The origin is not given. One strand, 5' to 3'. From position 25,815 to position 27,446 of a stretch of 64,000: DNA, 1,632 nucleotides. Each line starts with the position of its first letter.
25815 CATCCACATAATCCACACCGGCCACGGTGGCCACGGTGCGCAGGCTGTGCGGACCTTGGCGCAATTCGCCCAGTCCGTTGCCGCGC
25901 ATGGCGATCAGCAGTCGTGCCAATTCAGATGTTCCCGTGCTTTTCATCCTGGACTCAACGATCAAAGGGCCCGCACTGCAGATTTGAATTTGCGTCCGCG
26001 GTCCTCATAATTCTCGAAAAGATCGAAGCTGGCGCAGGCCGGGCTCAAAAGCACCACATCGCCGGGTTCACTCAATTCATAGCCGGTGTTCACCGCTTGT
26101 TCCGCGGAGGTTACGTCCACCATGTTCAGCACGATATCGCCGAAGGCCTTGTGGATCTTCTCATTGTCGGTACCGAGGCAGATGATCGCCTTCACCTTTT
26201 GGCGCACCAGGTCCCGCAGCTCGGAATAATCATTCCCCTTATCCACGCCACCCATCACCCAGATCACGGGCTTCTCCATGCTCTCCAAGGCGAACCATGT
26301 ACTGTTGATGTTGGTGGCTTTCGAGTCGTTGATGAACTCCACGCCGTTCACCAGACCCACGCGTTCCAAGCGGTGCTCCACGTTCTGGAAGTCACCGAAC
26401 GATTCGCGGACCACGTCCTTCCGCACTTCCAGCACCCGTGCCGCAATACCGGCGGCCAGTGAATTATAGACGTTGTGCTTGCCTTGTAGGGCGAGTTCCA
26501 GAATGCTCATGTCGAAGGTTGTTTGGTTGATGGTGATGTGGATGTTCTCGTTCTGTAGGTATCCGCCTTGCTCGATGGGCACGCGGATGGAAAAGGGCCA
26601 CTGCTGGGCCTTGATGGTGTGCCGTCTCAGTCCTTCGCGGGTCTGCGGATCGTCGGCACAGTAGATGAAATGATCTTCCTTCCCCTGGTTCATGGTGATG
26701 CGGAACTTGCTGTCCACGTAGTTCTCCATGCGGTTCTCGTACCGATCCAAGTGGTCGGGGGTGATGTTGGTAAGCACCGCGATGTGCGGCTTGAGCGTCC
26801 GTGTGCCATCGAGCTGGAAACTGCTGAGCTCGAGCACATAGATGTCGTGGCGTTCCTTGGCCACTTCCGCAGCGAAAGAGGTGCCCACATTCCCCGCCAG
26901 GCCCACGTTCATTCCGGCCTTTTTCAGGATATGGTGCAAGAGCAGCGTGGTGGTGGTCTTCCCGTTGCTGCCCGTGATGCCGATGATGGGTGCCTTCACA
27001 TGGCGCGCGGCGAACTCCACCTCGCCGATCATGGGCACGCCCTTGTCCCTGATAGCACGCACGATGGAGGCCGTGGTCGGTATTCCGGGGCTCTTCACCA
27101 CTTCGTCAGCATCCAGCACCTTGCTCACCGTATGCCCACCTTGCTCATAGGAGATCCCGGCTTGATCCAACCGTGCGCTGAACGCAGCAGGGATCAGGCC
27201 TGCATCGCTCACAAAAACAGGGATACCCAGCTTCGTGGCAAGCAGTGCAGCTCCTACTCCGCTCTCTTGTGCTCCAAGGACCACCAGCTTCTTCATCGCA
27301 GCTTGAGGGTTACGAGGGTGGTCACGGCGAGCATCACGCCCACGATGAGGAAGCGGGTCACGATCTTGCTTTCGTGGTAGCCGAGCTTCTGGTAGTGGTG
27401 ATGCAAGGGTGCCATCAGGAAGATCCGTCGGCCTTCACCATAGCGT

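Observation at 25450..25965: Orphan MurD C-terminal-domain paralog inserted between murD and ftsW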

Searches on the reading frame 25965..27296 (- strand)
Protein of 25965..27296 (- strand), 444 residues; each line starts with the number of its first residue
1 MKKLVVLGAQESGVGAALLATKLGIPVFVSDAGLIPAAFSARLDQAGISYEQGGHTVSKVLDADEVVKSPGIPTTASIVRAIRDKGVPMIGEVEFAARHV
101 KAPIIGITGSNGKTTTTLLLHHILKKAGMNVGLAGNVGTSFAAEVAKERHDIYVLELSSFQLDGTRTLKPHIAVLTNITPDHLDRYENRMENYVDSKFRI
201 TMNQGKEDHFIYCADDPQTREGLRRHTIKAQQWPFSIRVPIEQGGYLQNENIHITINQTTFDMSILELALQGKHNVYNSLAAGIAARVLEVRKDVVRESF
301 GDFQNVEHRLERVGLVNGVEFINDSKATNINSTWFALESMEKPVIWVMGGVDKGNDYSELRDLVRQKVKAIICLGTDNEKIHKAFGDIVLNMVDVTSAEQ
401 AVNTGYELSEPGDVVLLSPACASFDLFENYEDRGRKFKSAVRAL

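Call 4: search_protein_families(library=pfam, proteins=[window:25965-27296:-], max_evalue=1)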
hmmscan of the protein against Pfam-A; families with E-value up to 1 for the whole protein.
window:25965-27296:- (444 aa): 7 families
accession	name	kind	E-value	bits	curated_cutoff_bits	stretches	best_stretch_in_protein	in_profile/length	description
PF08245.18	Mur_ligase_M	-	9e-35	120.9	24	1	107-285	1-199/200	Mur ligase middle domain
PF02875.26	Mur_ligase_C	-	8e-15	56.2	28.4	1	308-421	1-127/127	Mur ligase, glutamate ligase domain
PF21799.2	MurD-like_N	-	1.2e-06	29.1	27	1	2-91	1-88/88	Mur ligase MurD-like, N-terminal domain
PF21377.3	MurD_N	-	7.9e-06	26.3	24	1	26-74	25-72/76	MurD N-terminal domain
PF01656.29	CbiA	-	0.0094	16.3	25.4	1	104-133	3-32/125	CobQ/CobB/MinD/ParA nucleotide binding domain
PF07755.17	DUF1611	-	0.13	12.1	25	1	98-134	8-47/201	Domain of unknown function (DUF1611_C) P-loop domain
PF06094.17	GGACT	-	0.25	12.4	22.8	1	181-233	68-118/120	Gamma-glutamyl cyclotransferase, AIG2-like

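Call 5: search_protein_families(library=ncbifam, proteins=[window:25965-27296:-], max_evalue=1)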
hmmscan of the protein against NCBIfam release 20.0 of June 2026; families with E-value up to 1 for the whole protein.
window:25965-27296:- (444 aa): 31 families (the best 25 are shown)
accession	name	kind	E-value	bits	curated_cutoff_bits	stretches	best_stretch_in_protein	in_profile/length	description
TIGR01087.1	murD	equivalog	6e-122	407.9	211.95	1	4-442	2-440/441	UDP-N-acetylmuramoyl-L-alanine--D-glutamate ligase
TIGR01082.1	murC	equivalog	4.1e-38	131.6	335.1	1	17-336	16-336/449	UDP-N-acetylmuramate--L-alanine ligase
NF053646.1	pMurD1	equivalog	6.1e-36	124.1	610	1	3-403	2-413/465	pseudomurein biosynthesis peptide ligase pMurD1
NF053647.1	pMurD2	equivalog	1.3e-30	106.6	550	2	39-202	40-205/405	pseudomurein biosynthesis peptide ligase pMurD2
NF001126.0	PRK00139.1-4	equivalog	1.6e-30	106.1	373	2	144-323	166-346/486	UDP-N-acetylmuramoyl-L-alanyl-D-glutamate--2,6-diaminopimelate ligase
NF053645.1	pMurC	equivalog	3.2e-30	105.3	560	2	36-237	35-245/492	pseudomurein biosynthesis peptide ligase pMurC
TIGR01143.1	murF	subfamily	9.7e-28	97.2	288.6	1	96-417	68-403/418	UDP-N-acetylmuramoyl-tripeptide--D-alanyl-D-alanine ligase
TIGR01085.1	murE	subfamily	1.2e-23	83.8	257.3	2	141-317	147-330/472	UDP-N-acetylmuramyl-tripeptide synthetase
NF008896.0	PRK11929.1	equivalog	1.6e-23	82.5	1023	3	260-417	775-941/965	bifunctional UDP-N-acetylmuramoyl-L-alanyl-D-glutamate--2,6-diaminopimelate ligase MurE/UDP-N-acetylmuramoyl-tripeptide--D-alanyl-D-alanine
NF001124.0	PRK00139.1-2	equivalog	6.1e-21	74.7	476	2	142-322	169-354/500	UDP-N-acetylmuramoyl-L-alanyl-D-glutamate--2,6-diaminopimelate ligase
NF011171.0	PRK14573.1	equivalog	9.9e-20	70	1015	1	29-325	31-322/809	bifunctional UDP-N-acetylmuramate--L-alanine ligase/D-alanine--D-alanine ligase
TIGR01081.1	mpl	equivalog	1.1e-18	67.5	388.7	1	15-325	14-329/448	UDP-N-acetylmuramate:L-alanyl-gamma-D-glutamyl-meso-diaminopimelate ligase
NF008897.0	PRK11930.1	equivalog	3.3e-18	65.1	804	1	99-342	104-354/822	bifunctional UDP-N-acetylmuramoyl-tripeptide:D-alanyl-D-alanine ligase/alanine racemase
NF001123.0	PRK00139.1-1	equivalog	5e-17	61.7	586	2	144-396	169-434/493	UDP-N-acetylmuramoyl-L-alanyl-D-glutamate--2,6-diaminopimelate ligase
TIGR02068.2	cya_phycin_syn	equivalog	1.7e-15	56.1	850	2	98-138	475-515/862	cyanophycin synthetase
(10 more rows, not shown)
